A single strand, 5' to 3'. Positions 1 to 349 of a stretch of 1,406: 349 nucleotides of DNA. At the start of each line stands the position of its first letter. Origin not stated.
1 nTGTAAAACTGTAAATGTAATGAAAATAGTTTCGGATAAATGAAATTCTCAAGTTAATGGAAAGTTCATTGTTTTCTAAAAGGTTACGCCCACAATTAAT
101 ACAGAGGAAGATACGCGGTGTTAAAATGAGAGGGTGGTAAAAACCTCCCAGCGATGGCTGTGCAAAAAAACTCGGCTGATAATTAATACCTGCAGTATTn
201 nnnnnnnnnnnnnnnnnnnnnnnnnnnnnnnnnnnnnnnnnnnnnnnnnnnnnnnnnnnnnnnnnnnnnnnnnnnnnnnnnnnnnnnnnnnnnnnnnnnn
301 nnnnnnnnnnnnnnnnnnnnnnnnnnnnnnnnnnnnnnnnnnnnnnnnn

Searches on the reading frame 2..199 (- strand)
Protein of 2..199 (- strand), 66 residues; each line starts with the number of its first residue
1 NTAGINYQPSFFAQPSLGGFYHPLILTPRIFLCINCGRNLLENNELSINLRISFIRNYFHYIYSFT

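Call 63: search_protein_families(library=pfam, max_evalue=1, proteins=[window:2-199:-])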
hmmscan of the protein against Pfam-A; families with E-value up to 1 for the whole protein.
seq(66 aa): 0 families
